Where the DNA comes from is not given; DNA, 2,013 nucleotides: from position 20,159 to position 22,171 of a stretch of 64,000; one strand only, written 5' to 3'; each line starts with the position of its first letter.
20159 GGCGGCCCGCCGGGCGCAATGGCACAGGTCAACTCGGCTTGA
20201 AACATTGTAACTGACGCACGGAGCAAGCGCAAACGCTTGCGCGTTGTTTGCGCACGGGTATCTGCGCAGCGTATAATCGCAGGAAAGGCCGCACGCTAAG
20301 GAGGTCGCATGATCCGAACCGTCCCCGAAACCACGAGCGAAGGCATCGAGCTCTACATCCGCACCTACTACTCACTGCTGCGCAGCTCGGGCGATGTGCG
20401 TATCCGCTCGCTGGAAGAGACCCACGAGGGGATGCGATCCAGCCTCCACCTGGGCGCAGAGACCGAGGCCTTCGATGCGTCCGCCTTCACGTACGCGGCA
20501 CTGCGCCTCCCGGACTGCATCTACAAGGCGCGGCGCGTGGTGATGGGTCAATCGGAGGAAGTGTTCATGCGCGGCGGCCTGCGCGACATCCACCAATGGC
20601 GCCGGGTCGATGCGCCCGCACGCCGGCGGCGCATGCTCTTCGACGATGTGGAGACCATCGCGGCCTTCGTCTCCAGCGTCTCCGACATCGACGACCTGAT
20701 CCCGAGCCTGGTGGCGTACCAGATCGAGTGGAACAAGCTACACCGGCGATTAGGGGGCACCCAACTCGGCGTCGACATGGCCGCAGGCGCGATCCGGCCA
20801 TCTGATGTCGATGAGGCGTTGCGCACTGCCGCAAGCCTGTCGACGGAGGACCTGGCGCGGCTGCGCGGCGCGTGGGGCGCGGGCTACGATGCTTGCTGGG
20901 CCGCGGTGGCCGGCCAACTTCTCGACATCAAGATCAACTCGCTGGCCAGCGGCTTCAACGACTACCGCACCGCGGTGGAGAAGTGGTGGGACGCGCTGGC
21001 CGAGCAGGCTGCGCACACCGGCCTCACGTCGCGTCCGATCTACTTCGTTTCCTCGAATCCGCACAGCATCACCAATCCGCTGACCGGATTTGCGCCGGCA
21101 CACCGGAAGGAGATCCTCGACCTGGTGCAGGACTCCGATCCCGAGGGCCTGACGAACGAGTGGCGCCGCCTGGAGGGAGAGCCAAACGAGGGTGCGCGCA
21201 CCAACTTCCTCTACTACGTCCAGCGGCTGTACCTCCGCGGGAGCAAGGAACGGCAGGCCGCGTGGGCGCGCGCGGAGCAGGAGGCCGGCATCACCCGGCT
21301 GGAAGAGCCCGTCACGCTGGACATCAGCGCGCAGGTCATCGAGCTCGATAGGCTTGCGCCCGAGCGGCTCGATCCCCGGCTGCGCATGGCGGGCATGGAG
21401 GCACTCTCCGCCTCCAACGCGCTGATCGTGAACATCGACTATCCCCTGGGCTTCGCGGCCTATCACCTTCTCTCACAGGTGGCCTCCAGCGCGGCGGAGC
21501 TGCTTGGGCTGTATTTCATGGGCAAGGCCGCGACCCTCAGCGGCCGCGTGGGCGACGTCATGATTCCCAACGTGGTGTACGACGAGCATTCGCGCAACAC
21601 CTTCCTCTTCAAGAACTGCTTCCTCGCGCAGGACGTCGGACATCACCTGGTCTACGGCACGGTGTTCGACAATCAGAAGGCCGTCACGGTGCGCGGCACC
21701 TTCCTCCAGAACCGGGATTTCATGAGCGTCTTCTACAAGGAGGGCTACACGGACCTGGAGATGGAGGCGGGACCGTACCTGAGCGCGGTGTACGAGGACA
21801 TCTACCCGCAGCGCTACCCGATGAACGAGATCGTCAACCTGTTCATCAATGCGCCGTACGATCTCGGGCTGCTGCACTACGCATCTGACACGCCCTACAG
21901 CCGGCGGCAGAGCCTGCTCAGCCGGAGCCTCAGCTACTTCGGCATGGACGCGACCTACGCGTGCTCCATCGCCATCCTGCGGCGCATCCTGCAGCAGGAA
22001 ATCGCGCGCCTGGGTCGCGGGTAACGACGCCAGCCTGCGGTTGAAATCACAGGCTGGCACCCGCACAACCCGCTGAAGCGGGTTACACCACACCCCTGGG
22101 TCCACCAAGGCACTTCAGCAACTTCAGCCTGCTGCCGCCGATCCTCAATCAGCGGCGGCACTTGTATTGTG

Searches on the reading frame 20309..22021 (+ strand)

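Call 20: search_protein_families(library=pfam, proteins=[window:20309-22021:+], max_evalue=0.001)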
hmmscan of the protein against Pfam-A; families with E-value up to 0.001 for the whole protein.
window:20309-22021:+ (571 aa): 1 family
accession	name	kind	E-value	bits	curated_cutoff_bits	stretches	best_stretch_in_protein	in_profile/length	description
PF21850.2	DUF6909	-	6.5e-216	718.3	27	1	32-562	1-535/535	Family of unknown function (DUF6909)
